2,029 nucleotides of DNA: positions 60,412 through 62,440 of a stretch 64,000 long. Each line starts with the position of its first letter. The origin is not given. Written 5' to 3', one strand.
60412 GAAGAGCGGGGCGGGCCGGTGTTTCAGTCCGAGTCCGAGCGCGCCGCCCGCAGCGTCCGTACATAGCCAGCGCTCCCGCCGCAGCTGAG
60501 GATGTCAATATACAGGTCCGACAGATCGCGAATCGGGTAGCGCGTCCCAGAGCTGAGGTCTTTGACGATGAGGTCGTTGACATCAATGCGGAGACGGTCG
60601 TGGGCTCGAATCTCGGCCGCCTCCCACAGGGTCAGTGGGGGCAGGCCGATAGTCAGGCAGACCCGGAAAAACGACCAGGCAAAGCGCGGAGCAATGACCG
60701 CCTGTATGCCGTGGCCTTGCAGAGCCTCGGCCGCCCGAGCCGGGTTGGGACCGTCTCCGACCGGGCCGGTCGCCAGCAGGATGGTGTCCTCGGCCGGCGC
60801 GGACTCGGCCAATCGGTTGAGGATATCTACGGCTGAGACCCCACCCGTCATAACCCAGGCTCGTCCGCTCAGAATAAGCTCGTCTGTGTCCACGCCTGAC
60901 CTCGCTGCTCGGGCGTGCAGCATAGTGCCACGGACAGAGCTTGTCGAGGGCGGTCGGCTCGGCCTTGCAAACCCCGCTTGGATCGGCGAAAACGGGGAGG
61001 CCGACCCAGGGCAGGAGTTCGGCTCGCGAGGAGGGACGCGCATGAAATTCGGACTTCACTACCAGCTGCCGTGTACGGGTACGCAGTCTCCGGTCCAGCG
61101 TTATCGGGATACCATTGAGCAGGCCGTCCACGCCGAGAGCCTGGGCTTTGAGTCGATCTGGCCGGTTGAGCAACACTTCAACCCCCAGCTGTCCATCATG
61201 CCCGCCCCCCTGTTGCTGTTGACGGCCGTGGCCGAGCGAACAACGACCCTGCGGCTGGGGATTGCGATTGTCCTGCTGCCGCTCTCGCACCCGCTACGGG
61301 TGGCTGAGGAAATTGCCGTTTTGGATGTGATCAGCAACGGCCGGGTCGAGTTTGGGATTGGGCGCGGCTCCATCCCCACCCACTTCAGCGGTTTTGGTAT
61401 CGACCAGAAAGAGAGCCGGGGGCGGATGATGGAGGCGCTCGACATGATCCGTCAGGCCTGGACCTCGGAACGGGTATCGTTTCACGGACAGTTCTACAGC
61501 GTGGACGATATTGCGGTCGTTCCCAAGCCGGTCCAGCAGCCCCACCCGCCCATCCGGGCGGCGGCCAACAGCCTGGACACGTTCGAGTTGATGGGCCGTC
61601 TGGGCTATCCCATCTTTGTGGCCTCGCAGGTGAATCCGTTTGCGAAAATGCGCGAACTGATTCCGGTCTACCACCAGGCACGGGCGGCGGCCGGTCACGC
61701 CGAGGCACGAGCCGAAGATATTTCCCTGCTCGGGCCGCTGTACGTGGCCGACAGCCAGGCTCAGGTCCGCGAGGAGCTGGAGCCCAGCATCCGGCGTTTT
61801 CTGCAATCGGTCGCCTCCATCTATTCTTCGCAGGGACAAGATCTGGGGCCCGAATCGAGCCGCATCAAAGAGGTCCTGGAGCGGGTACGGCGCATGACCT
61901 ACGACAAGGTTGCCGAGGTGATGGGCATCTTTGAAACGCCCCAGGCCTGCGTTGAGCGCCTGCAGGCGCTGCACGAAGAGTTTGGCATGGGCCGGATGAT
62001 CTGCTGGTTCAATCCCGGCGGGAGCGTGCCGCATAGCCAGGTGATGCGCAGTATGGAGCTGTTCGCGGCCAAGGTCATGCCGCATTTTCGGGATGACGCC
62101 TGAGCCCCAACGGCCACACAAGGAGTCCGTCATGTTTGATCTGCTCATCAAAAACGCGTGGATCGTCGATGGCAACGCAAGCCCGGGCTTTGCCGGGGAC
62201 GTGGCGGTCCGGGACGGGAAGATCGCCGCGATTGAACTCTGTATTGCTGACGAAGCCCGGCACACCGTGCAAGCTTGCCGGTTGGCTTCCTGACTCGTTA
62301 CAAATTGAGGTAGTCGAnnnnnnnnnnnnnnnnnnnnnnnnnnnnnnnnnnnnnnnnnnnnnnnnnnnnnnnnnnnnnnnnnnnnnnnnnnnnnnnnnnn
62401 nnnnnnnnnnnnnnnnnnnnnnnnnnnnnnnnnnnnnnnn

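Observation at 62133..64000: Foreign low-GC3 segment truncating an amidohydrolase gene; it encodes a 537-aa orphan protein with a RelE/ParE-like C-terminus (possible fused sensor-toxin defence element)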

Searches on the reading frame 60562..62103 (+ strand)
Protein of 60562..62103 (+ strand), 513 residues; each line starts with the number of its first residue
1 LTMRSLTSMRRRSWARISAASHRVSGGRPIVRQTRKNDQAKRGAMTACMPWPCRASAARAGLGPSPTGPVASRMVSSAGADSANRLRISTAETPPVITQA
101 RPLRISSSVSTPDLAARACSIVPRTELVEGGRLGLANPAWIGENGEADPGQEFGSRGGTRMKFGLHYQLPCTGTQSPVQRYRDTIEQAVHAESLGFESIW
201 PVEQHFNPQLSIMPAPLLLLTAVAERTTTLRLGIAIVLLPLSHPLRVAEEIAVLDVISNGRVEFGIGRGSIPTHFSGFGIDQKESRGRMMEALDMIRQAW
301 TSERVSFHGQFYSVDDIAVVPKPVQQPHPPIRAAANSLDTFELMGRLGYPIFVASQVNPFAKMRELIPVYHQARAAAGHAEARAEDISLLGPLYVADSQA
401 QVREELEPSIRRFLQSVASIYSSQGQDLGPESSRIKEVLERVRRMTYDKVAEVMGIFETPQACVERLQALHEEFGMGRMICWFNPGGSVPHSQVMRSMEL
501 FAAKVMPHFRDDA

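Call 17: search_protein_families(library=pfam, proteins=[window:60562-62103:+], max_evalue=0.001)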
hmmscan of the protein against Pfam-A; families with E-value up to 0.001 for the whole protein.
window:60562-62103:+ (513 aa): 1 family
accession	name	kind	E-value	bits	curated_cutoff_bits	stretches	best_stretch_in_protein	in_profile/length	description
PF00296.26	Bac_luciferase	-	1.5e-68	232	27.9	1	174-472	15-309/314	Luciferase-like monooxygenase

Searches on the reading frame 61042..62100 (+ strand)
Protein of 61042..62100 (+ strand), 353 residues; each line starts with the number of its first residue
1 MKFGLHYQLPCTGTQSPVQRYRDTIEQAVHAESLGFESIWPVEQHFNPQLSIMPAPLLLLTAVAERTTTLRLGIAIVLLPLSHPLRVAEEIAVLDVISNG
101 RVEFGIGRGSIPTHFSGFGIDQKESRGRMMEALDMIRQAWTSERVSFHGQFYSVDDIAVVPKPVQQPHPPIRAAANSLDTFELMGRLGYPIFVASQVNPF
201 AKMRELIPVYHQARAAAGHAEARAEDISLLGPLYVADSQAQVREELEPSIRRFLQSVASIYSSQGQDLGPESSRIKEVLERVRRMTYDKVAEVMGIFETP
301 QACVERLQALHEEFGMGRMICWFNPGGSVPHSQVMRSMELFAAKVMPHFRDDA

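Call 25: find_related_loci(query=window:61042-62100:+, collection=genome_contigs, flank=10000)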
Query seq(353 aa) (353 aa) in genome_contigs; peptide patterns used: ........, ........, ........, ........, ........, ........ (x = any residue, [..] = any of these).
597 stretches matched a pattern (row limit reached: there are more); 362 encode a relative of the query (tblastn E <= 1e-3); the best 80 are kept; 80 distinct loci.
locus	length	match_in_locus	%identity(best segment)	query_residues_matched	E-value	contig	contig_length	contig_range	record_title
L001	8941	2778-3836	97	1-353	0e+0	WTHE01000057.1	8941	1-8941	MAG: Candidatus Binatota bacterium isolate CO36406bin_19 NODE_2341_length_8941_cov_6.723273, whole genome shotgun sequen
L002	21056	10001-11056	87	1-352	0e+0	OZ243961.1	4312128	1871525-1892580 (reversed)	MAG: uncultured Candidatus Binatia bacterium isolate c3ca01ca-9b7f-48ee-8e12-6a9662520b33 genome assembly, chromosome: 1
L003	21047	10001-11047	81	1-349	0e+0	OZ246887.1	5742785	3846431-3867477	MAG: Candidatus Binatia bacterium isolate b8ec8574-1247-4dd4-b016-8701380be1a0 genome assembly, chromosome: 1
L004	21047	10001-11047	77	1-349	0e+0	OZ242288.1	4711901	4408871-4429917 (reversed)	MAG: uncultured Candidatus Binatia bacterium isolate 92a940bf-e797-4da1-8ec4-eab1d584ba41 genome assembly, chromosome: 1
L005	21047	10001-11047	77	1-349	0e+0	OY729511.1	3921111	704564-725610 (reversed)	MAG: Candidatus Binatia bacterium isolate 9e32f69c-91e7-4ea3-9a30-d9bf58b5a9ec genome assembly, chromosome: 1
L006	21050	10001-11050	77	1-350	0e+0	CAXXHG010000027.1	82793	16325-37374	MAG: Candidatus Binatia bacterium isolate 46507e35-17f4-460c-88f4-f6fc3e85a99b genome assembly, contig: contig_27, whole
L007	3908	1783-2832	77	1-350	0e+0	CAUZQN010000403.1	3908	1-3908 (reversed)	MAG: uncultured Candidatus Binatia bacterium isolate CB6_Bottom.39 genome assembly, contig: Ga0310122_10020018, whole ge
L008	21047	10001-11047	76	1-349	1e-180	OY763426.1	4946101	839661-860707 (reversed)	MAG: Candidatus Binatia bacterium isolate bff738c7-9683-4f94-b287-c2cb1e0b670a genome assembly, chromosome: 1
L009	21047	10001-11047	76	1-349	4e-179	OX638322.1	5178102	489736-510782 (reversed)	MAG: Candidatus Binatia bacterium isolate fc306077-a6e0-4751-8727-9b45b52cfb09 genome assembly, chromosome: 1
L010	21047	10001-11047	76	1-349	6e-179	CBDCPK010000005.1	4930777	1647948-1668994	MAG: uncultured Candidatus Binatia bacterium isolate e85f1b99-d511-4c74-aca6-82eb56c94599 genome assembly, contig: chrom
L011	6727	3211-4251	74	1-350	2e-179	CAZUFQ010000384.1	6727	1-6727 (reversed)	MAG TPA_asm: uncultured Enterobacteriaceae bacterium isolate binchicken_co185_61 genome assembly, contig: NODE_22526_len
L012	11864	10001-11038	74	1-349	1e-175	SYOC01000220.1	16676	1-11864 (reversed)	MAG: Proteobacteria bacterium isolate F1-80-MAGs139 F1-80__c402785, whole genome shotgun sequence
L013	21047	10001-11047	76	1-349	1e-175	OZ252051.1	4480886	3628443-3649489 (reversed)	MAG: uncultured Candidatus Binatia bacterium isolate b4184f84-54dd-4777-b1f7-7d436cdf621f genome assembly, chromosome: 1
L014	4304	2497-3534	75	1-349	1e-180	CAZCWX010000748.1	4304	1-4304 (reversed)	MAG TPA_asm: uncultured Enterobacteriaceae bacterium isolate binchicken_co31_407 genome assembly, contig: k141_4021710,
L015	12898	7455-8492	72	1-349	2e-172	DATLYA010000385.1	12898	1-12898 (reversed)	MAG TPA_asm: Candidatus Methylomirabilota bacterium isolate SMAG_U13260 k141_11576, whole genome shotgun sequence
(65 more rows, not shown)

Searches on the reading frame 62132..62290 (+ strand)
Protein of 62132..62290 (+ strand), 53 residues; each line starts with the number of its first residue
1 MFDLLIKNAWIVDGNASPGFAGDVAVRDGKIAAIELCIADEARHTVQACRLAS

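Call 4: search_protein_families(library=pfam, proteins=[window:62133-62290:+], max_evalue=1)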
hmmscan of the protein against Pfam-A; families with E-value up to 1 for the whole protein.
window:62133-62290:+ (52 aa): 0 families

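Call 6: search_protein_families(library=ncbifam, proteins=[window:62133-62290:+], max_evalue=1)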
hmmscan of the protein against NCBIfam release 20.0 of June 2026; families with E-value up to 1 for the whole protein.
window:62133-62290:+ (52 aa): 0 families

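Call 19: search_solved_structures(query=window:62132-62290:+, max_evalue=10, show_alignments=3)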
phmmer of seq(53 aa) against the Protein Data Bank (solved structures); distinct sequences matched with E-value up to 10: 26.
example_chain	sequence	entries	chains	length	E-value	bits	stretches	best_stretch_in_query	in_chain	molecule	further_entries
3gip_A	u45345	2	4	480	8.1e-06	28.8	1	3-48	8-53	N-acyl-D-glutamate deacylase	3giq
1v4y_A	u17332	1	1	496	0.0012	22.1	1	2-47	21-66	D-aminoacylase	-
1m7j_A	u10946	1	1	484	0.0013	22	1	2-47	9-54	D-aminoacylase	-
1rjq_A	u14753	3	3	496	0.0014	21.9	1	2-47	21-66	D-aminoacylase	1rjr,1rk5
1rjp_A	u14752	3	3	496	0.0014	21.9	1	2-47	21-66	D-aminoacylase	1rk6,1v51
9g5m_A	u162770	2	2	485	0.015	18.7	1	3-38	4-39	Amidohydrolase family protein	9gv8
1gkr_A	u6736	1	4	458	0.03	17.8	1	1-48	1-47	NON-ATP DEPENDENT L-SELECTIVE HYDANTOINASE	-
6fuy_A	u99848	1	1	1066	0.04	17.4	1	8-51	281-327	Vinculin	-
1tr2_A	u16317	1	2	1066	0.042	17.3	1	8-51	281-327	VINCULIN ISOFORM 1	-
6upw_L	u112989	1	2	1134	0.05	17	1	8-51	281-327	Vinculin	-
7ktt_A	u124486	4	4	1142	0.051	17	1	8-51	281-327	metavinculin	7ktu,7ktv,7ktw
1st6_A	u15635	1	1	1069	0.061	16.8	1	8-50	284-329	Vinculin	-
6nr7_A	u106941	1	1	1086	0.063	16.7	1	8-50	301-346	Vinculin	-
3e74_A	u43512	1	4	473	0.14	15.6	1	2-43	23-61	Allantoinase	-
8hfd_A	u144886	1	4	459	0.15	15.5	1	2-43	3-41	Allantoinase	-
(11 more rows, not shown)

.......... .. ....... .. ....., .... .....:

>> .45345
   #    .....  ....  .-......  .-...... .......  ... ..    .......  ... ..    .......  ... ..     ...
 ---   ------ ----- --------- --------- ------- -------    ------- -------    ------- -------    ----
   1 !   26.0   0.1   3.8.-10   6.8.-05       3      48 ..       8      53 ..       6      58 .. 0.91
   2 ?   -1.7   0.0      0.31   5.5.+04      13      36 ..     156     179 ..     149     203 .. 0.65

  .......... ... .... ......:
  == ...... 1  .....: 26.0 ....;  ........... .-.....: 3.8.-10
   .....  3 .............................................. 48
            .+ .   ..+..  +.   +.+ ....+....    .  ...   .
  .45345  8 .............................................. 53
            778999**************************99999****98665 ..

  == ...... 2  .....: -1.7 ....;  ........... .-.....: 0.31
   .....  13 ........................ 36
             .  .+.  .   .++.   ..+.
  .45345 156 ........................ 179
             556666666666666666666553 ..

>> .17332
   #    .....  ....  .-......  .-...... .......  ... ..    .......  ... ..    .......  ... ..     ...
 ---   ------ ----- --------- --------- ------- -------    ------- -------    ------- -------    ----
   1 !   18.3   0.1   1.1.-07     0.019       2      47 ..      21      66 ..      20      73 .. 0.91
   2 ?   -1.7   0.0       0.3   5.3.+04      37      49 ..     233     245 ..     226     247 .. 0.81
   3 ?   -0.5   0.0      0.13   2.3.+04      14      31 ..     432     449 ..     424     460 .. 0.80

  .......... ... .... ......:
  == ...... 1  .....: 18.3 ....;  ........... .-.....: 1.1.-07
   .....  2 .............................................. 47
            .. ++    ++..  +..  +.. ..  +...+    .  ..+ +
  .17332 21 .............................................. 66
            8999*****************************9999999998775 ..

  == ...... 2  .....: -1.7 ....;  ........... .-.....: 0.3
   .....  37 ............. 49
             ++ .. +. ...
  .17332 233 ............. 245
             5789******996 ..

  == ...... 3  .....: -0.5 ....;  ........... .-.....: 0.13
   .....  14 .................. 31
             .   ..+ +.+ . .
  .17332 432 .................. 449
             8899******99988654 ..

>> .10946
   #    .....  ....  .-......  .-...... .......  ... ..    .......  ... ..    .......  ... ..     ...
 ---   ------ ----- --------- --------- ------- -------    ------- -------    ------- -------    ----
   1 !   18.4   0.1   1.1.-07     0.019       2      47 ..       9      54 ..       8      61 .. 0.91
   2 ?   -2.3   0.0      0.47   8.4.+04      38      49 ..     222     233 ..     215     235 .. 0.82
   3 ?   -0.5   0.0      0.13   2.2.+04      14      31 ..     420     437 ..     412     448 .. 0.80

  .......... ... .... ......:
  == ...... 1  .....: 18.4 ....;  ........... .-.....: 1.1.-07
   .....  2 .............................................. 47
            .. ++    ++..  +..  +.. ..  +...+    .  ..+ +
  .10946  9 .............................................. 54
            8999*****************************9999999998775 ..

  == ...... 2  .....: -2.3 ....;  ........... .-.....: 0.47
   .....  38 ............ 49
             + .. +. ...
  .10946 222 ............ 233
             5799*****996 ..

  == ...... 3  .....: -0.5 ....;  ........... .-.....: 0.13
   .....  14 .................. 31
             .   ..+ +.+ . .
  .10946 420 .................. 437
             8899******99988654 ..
